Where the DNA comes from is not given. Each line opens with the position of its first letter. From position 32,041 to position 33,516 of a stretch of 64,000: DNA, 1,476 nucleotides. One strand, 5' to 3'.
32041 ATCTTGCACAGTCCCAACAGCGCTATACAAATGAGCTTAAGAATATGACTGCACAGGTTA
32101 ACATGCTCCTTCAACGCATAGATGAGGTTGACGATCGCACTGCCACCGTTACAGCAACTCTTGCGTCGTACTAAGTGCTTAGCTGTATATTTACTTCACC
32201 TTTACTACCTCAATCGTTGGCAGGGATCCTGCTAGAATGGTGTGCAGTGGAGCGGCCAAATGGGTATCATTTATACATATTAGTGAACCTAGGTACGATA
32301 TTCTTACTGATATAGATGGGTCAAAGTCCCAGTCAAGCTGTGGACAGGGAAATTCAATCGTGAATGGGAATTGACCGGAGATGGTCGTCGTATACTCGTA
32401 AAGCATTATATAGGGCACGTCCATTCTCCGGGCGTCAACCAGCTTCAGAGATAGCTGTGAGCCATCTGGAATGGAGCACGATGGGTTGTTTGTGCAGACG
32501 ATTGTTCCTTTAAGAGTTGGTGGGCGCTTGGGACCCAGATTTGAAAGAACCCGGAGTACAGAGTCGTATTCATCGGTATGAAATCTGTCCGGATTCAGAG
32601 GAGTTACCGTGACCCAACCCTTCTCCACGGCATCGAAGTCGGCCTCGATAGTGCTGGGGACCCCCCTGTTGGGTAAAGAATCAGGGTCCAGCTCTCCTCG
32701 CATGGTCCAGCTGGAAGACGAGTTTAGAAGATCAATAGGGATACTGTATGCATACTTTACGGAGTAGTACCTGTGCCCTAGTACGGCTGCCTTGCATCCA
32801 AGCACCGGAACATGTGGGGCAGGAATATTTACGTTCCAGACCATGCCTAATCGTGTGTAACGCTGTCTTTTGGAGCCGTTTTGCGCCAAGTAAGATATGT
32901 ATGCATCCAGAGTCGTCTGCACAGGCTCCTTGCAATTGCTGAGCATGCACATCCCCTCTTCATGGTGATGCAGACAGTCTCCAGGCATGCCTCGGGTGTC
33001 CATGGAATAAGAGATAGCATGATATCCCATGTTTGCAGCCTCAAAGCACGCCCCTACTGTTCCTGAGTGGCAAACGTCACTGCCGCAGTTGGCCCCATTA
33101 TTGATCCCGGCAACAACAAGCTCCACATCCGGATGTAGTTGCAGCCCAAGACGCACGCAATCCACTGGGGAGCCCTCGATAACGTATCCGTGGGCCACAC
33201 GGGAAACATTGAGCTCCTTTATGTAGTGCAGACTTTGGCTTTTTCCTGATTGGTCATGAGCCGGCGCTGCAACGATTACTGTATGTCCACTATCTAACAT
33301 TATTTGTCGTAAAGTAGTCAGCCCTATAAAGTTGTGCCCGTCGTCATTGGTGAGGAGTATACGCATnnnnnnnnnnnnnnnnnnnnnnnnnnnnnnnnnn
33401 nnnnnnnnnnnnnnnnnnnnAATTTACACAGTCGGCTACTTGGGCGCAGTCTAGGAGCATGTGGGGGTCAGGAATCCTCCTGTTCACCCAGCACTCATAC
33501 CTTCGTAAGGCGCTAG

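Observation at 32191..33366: Bacterial-type SurE nucleotidase with a C-terminal extension: a candidate lateral gene transfer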

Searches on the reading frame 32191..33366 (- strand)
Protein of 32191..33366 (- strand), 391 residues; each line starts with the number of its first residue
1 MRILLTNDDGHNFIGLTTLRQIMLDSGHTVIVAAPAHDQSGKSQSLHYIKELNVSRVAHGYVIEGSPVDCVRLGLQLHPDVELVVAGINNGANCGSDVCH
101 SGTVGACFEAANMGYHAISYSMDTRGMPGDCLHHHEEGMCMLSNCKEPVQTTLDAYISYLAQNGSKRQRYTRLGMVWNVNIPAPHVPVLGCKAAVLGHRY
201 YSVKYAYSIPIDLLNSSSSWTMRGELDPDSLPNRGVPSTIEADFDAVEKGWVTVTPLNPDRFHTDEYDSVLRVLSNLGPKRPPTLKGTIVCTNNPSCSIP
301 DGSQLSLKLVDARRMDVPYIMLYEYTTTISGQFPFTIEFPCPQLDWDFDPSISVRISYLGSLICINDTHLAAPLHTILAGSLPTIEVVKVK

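Call 3: search_protein_families(library=pfam, proteins=[window:32191-33366:-], max_evalue=1)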
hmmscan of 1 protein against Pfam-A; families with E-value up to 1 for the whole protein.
window:32191-33366:- (391 aa): 2 families
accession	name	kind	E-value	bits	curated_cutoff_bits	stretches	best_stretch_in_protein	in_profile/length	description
PF01975.23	SurE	-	2e-39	135.8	22.1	1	3-202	1-188/189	Survival protein SurE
PF09619.16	YscW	-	2.2e-05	25.2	22.6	1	284-369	5-91/107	Type III secretion system lipoprotein chaperone (YscW)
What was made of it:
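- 32542..33366 (-): SurE phosphatase/nucleotidase domain, residues 1-275. Pfam PF01975 E 2e-39 (call 3).
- On SurE (PF01975): 135.8 bits against a cutoff of 22.1; profile positions 1-188 of 189 (call 3).
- Checked: Pfam PF01975 scores E 2e-39, 135.8 bits against a cutoff of 22.1, over residues 3-202 (call 3).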

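Call 4: search_protein_families(library=ncbifam, proteins=[window:32191-33366:-], max_evalue=1)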
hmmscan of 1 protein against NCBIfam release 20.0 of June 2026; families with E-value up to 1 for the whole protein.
window:32191-33366:- (391 aa): 13 families
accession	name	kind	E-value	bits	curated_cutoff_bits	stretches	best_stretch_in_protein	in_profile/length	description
NF001489.0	PRK00346.1-3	equivalog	4.2e-37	127.9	295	1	1-273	1-244/250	5'/3'-nucleotidase SurE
NF001490.0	PRK00346.1-4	equivalog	1.1e-36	126.3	233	1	1-270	1-247/254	5'/3'-nucleotidase SurE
NF001493.0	PRK00346.2-3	equivalog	2.9e-35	122.2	230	1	1-183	5-177/269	5'/3'-nucleotidase SurE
TIGR00087.1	surE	equivalog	7.9e-33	113.9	135.1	1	1-259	1-249/252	5'/3'-nucleotidase SurE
NF001492.0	PRK00346.2-2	equivalog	1.2e-30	106.6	271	1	1-269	4-251/261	5'/3'-nucleotidase SurE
NF010543.0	PRK13933.1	equivalog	1.6e-30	106.5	280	1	1-260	1-237/253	stationary phase survival protein SurE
NF001491.0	PRK00346.2-1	equivalog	8.7e-28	97.3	290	1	1-271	3-259/266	5'/3'-nucleotidase SurE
NF001494.0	PRK00346.2-4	equivalog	9.6e-28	97.4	313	1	2-265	3-248/259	5'/3'-nucleotidase SurE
NF010545.0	PRK13935.1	equivalog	6.2e-27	94.4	365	1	1-122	1-128/254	stationary phase survival protein SurE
NF001488.0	PRK00346.1-1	equivalog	7e-27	94.3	396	2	1-124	1-127/253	5'/3'-nucleotidase SurE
NF010541.0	PRK13931.1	equivalog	1.8e-24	86.6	422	1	1-265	1-251/261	5'/3'-nucleotidase SurE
NF010542.0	PRK13932.1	equivalog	7.8e-19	67.9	436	1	2-124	11-139/261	stationary phase survival protein SurE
NF010544.0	PRK13934.1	equivalog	5.6e-16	58.4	325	1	1-140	1-144/266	stationary phase survival protein SurE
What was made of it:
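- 32542..33366 (-): NCBIfam SurE models E 4e-37, but below their equivalog cutoffs (call 4).
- On SurE (PF01975): TIGR00087 scores 113.9 against 135.1 (call 4).
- Closest known: Bacterial SurE 5'/3'-nucleotidase / acid phosphatase. Different: 30-35% identity only, and below all NCBIfam equivalog cutoffs (call 4).
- The protein scores below every NCBIfam SurE equivalog cutoff (call 4), so it is a divergent member.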

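Call 5: search_solved_structures(query=window:32191-33366:-, max_evalue=1, show_alignments=2)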
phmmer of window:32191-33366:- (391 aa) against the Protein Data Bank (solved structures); distinct sequences matched with E-value up to 1: 15.
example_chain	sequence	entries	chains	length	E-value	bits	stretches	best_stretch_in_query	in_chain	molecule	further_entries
5ksq_A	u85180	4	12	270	4e-24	88.5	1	1-266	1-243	5'-nucleotidase SurE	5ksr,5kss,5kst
4g9o_A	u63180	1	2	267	4e-22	81.9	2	1-123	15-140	5'/3'-nucleotidase SurE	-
2v4n_A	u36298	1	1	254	6e-22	81.3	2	1-123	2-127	MULTIFUNCTIONAL PROTEIN SUR E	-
2v4o_A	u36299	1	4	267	6.2e-22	81.3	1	1-274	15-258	MULTIFUNCTIONAL PROTEIN SUR E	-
4xep_A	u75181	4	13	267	3e-21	79.1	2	1-123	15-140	5'/3'-nucleotidase SurE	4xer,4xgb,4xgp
4gad_A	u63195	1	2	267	3.5e-21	78.8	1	1-123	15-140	5'/3'-nucleotidase SurE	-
4ryt_A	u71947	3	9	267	4.5e-21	78.5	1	1-274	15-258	5'/3'-nucleotidase SurE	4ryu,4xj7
4zg5_D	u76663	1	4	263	1.9e-20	76.4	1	1-123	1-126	5'-nucleotidase SurE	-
4xh8_A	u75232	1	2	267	3.2e-20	75.7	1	1-123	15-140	5'/3'-nucleotidase SurE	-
3ty2_A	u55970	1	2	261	5.1e-20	75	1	1-122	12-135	5'-nucleotidase surE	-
1ilv_A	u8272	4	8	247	8.8e-20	74.2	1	1-122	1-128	STATIONARY-PHASE SURVIVAL PROTEIN SURE HOMOLOG | STATIONARY PHASE SURVIVAL PROTEIN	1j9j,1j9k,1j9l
2wqk_A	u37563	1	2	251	4e-18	68.8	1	3-122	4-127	5'-NUCLEOTIDASE SURE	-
2e69_A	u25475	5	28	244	4.2e-16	62.1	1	1-127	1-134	5'-nucleotidase surE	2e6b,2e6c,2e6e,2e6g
2e6h_A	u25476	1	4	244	1.2e-15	60.6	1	1-127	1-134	5'-nucleotidase surE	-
1l5x_A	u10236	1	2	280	2.8e-10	42.9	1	1-123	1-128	Survival protein E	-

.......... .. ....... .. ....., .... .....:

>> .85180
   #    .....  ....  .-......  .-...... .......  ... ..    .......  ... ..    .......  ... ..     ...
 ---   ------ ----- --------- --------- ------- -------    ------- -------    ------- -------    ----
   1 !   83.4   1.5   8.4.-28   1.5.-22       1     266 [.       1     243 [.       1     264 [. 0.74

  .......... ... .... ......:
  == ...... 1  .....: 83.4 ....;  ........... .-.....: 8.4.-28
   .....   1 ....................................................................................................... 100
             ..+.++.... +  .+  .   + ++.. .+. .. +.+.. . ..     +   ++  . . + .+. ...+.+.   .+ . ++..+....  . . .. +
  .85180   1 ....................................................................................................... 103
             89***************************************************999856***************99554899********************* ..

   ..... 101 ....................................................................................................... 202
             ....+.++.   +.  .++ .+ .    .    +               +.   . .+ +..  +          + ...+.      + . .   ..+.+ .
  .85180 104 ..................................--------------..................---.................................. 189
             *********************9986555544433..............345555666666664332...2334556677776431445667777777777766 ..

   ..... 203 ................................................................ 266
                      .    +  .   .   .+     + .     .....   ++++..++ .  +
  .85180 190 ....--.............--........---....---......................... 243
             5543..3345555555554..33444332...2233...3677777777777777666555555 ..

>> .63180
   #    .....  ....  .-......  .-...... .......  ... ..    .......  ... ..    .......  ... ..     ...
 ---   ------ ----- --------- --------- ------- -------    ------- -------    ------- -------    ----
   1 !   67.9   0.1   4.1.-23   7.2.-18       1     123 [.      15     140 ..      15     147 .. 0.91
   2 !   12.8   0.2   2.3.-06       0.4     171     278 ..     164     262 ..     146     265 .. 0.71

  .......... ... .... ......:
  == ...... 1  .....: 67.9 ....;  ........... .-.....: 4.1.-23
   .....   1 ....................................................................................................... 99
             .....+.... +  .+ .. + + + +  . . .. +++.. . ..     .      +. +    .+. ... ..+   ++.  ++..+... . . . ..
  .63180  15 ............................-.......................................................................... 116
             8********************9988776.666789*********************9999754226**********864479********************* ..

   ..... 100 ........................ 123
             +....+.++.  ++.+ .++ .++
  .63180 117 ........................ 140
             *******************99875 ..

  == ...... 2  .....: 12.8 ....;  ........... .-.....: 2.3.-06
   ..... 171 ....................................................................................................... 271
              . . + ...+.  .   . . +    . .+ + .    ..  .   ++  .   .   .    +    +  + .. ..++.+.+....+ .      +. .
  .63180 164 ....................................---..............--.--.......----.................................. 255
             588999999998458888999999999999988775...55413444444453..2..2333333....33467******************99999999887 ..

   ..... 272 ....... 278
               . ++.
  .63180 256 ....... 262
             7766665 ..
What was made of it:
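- Checked: Fifteen solved SurE structures match, down to E 4e-24, with alignments running to residue ~266-278 (call 5).
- SurE domain: calls 3, 4, 5. The length and architecture of the SurE part match bacterial SurE end to end (call 5).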

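Call 6: find_homologous_proteins(query=window:32191-33366:-)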
Query window:32191-33366:- (391 aa): 4129 proteins with E <= 0.001 among 6534 candidates; the best 120 are listed.
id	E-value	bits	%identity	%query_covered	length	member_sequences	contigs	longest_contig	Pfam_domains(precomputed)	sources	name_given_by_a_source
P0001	3.0e-270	914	100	100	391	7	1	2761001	PF09619.17,PF01975.24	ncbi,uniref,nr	ncbi:Acid phosphatase surE [Giardia duodenalis]|uniref:Acid phosphatase surE n=1 Tax=Giardia intesti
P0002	1.2e-229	780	85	100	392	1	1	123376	PF01975.24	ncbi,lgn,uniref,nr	ncbi:Acid phosphatase surE [Giardia lamblia P15]|uniref:Acid phosphatase surE n=1 Tax=Giardia intest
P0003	8.6e-203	692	75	100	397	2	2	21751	PF01975.24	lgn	-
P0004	1.0e-202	691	75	100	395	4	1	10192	PF01975.24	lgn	-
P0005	4.3e-201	686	74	100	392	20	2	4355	PF01975.24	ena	-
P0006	7.8e-38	149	35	68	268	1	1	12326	PF01975.24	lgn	-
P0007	6.0e-24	103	35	66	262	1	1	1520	PF01975.24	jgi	jgi:5'-nucleotidase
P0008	1.2e-23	102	35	66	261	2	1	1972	PF01975.24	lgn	-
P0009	1.6e-23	101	32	69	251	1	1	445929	PF01975.24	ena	-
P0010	2.1e-23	101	33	69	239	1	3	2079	PF01975.24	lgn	-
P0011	2.3e-23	101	31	70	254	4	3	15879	PF01975.24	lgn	-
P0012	3.1e-23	101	31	67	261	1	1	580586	PF01975.24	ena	-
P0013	4.7e-23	100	30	71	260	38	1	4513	PF01975.24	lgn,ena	-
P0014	1.0e-22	99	31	69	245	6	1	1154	PF01975.24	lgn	-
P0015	1.3e-22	98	42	35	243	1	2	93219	PF01975.24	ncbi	-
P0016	1.4e-22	98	33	66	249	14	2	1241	PF01975.24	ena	-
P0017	2.0e-22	98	36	67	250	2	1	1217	PF01975.24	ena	-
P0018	2.4e-22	98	42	35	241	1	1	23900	PF01975.24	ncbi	-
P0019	2.6e-22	97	33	66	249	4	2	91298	PF01975.24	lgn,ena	-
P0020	3.1e-22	97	35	70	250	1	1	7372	PF01975.24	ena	-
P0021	4.8e-22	97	32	70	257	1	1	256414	PF01975.24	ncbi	ncbi:MAG: 5'/3'-nucleotidase SurE [Thermoguttaceae bacterium]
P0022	5.7e-22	96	33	67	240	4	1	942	PF01975.24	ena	-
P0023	6.3e-22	96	43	35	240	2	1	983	PF01975.24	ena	-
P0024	7.1e-22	96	47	32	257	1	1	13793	PF01975.24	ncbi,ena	-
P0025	8.6e-22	96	30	69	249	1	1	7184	PF01975.24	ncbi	-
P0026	1.3e-21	95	32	72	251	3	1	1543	PF01975.24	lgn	-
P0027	1.4e-21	95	34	72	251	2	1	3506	PF01975.24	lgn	-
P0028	1.4e-21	95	34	71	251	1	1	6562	PF01975.24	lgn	-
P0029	1.5e-21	95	33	72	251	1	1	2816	PF01975.24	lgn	-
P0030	1.5e-21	95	35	51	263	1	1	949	PF01975.24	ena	-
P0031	1.5e-21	95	33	66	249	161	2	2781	PF01975.24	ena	-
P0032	1.5e-21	95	31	69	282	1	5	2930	PF01975.24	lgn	-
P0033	1.7e-21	95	33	66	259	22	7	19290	PF01975.24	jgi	-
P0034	1.8e-21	95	32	67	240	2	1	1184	PF01975.24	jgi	jgi:5'-nucleotidase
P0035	1.9e-21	95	37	51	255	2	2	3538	PF01975.24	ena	-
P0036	2.3e-21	94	30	73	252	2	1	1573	PF01975.24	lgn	-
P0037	2.6e-21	94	33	66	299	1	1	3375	PF01975.24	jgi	jgi:5'-nucleotidase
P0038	2.7e-21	94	45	37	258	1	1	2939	PF01975.24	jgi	-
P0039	2.7e-21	94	32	71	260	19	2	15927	PF01975.24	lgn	-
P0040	3.2e-21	94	29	70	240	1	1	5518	PF01975.24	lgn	-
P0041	3.3e-21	94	31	66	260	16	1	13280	PF01975.24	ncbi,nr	ncbi:MAG: 5'/3'-nucleotidase SurE [Sphaerochaeta sp.]|nr:5'/3'-nucleotidase SurE [Sphaerochaeta sp.]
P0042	3.4e-21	94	46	35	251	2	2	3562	PF01975.24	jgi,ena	-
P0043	3.5e-21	94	32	70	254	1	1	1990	PF01975.24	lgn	-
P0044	3.9e-21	94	32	67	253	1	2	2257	PF01975.24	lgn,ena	-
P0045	4.3e-21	93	31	66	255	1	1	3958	PF01975.24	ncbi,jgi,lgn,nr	ncbi:MAG: 5'/3'-nucleotidase SurE [Deltaproteobacteria bacterium]|jgi:5'-nucleotidase|nr:5'/3'-nucle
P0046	4.5e-21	93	30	69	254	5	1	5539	PF01975.24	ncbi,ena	-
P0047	4.8e-21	93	33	66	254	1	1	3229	PF01975.24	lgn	-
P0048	4.9e-21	93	35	66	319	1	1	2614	PF01975.24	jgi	jgi:5'-nucleotidase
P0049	5.4e-21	93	33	66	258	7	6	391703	PF01975.24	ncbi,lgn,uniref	ncbi:5'/3'-nucleotidase SurE [Anaerobaca lacustris]|uniref:5'/3'-nucleotidase SurE n=1 Tax=Anaerobac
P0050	7.1e-21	93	30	67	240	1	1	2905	PF01975.24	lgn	-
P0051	7.8e-21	93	33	72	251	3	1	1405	PF01975.24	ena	-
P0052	7.9e-21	93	35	51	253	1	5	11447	PF01975.24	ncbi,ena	-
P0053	8.0e-21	93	42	35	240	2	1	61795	PF01975.24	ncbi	-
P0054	8.2e-21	93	32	67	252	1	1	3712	PF01975.24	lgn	-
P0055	8.7e-21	92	33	66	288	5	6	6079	PF01975.24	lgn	-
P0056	9.4e-21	92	31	66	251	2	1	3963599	PF01975.24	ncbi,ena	-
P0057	1.1e-20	92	29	72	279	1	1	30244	PF01975.24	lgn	-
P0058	1.1e-20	92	36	51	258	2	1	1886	PF01975.24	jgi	jgi:5'-nucleotidase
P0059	1.2e-20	92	29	71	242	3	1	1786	PF01975.24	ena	-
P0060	1.2e-20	92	33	51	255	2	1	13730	PF01975.24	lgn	-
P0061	1.3e-20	92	32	66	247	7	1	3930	PF01975.24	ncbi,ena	-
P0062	1.4e-20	92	32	69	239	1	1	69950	PF01975.24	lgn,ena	-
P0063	1.4e-20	92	33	66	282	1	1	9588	PF01975.24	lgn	-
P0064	1.5e-20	92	29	70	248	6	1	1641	PF01975.24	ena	-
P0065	1.5e-20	92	44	32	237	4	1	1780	PF01975.24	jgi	jgi:5'-nucleotidase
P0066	1.8e-20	91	30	69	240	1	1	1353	PF01975.24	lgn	-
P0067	1.8e-20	91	28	69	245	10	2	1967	PF01975.24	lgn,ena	-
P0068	1.8e-20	91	36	52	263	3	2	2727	PF01975.24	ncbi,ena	-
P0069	2.1e-20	91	35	51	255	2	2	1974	PF01975.24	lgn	-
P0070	2.2e-20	91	34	66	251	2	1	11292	PF01975.24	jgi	-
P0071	2.2e-20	91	42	32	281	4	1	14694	PF01975.24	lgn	-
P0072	2.3e-20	91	30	70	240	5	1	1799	PF01975.24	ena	-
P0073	2.3e-20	91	29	69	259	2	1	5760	PF01975.24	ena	-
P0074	2.3e-20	91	31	70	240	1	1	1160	PF01975.24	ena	-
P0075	2.6e-20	91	31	70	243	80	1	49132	PF01975.24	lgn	-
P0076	3.0e-20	91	34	71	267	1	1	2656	PF01975.24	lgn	-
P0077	3.5e-20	90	32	72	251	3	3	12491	PF01975.24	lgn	-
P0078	3.8e-20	90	37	44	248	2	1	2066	PF01975.24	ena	-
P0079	3.8e-20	90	31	67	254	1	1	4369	PF01975.24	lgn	-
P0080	3.9e-20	90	32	69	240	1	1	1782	PF01975.24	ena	-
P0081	4.2e-20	90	33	66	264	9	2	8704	PF01975.24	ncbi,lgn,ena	-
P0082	4.3e-20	90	33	71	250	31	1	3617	PF01975.24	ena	-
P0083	4.4e-20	90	30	70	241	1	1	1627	PF01975.24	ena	-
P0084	4.4e-20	90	29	70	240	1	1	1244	PF01975.24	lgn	-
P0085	4.4e-20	90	45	31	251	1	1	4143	PF01975.24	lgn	-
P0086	4.5e-20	90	44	33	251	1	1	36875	PF01975.24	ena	-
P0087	4.6e-20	90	32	67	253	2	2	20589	PF01975.24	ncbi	-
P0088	4.6e-20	90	32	67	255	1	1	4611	PF01975.24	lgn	-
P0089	4.7e-20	90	32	70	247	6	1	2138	PF01975.24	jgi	jgi:5'-nucleotidase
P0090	4.8e-20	90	32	68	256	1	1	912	PF01975.24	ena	-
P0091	4.9e-20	90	29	69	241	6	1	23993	PF01975.24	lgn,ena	-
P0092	4.9e-20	90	41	37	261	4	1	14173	PF01975.24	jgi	jgi:5'-nucleotidase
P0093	5.0e-20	90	32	72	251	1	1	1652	PF01975.24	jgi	-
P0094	5.0e-20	90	31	69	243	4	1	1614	PF01975.24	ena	-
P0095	5.2e-20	90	29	70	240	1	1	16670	PF01975.24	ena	-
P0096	5.2e-20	90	31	67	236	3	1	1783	PF01975.24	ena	-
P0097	5.4e-20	90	31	66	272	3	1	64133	PF01975.24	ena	-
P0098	5.8e-20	90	35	66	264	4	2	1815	PF01975.24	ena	-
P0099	5.8e-20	90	34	51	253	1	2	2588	PF01975.24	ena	-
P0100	6.1e-20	90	33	66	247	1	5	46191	PF01975.24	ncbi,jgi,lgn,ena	-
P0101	6.4e-20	90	35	69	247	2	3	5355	PF01975.24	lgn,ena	-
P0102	6.6e-20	90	33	67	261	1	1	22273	PF01975.24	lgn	-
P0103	6.9e-20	89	32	71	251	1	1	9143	PF01975.24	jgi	-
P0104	7.0e-20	89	31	66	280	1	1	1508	PF01975.24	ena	-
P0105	7.2e-20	89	33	72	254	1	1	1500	PF01975.24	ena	-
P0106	7.2e-20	89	32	69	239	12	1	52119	PF01975.24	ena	-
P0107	7.6e-20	89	36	51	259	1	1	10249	PF01975.24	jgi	jgi:5'-nucleotidase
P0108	7.7e-20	89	29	70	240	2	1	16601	PF01975.24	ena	-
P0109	8.2e-20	89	31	66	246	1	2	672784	PF01975.24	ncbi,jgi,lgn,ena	-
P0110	8.7e-20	89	33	71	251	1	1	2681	PF01975.24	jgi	jgi:5'-nucleotidase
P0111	8.9e-20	89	35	51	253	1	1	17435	PF01975.24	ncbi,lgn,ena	-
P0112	9.1e-20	89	42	35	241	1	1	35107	PF01975.24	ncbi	-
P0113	9.3e-20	89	42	35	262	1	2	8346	PF01975.24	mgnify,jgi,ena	mgnify:CR=1 FL=1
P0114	9.4e-20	89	30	70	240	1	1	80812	PF01975.24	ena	-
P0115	9.4e-20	89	34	51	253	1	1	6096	PF01975.24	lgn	-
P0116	9.6e-20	89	31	69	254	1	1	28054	PF01975.24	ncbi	ncbi:MAG: 5'/3'-nucleotidase SurE [Pseudomonadota bacterium]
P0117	1.1e-19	89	43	32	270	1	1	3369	PF01975.24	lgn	-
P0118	1.1e-19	89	32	66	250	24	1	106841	PF01975.24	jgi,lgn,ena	jgi:5'-nucleotidase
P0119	1.1e-19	89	31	70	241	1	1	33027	PF01975.24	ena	-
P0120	1.1e-19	89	37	48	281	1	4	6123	PF01975.24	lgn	-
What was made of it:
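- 32191..33366 (-): Complete CDS of the SurE-YbaY/YscW fusion protein (391 aa plus a TAA stop at 32191-32193). 100% identical to the annotated G. duodenalis 'Acid phosphatase surE', P0001 (call 6).
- Checked: That product is 100% identical over 100% of its length to P0001, 'Acid phosphatase surE [Giardia duodenalis]' (call 6).
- Identity and annotation: call 6.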

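Call 8: find_encoding_contigs(protein=P0006, flank=6000, max_places=3)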
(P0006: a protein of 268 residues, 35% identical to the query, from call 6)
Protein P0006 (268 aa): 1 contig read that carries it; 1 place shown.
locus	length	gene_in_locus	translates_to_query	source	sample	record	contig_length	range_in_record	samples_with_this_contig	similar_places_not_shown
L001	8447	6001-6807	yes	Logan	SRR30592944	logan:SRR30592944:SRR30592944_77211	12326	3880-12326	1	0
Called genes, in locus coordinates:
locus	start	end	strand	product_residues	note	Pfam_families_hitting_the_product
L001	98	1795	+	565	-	-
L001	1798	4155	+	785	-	PF01764:Lipase_3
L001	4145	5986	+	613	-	-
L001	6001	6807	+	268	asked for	PF01975:SurE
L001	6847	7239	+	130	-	-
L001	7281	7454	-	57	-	-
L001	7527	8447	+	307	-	?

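Call 24: find_encoding_contigs(protein=P0009, flank=4000, max_places=1)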
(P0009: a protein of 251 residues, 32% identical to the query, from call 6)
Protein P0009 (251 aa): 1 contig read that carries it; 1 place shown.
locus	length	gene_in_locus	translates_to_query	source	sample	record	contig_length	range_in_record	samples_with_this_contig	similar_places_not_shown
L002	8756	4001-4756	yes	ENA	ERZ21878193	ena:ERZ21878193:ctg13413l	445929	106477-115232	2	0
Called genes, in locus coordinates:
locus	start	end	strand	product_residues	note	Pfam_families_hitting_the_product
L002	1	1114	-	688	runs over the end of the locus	PF00009:GTP_EFTU, PF03144:GTP_EFTU_D2, PF22042:EF-G_D2, PF14492:EFG_III, PF16658:RF3_C, PF03764:EFG_IV, PF00679:EFG_C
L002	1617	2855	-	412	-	PF00202:Aminotran_3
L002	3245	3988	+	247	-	PF00535:Glycos_transf_2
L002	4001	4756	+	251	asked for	PF01975:SurE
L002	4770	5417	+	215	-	PF01135:PCMT, PF13847:Methyltransf_31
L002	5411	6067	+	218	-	PF06695:Sm_multidrug_ex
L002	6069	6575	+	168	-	PF00027:cNMP_binding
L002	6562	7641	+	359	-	PF01594:AI-2E_transport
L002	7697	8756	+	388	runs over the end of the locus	-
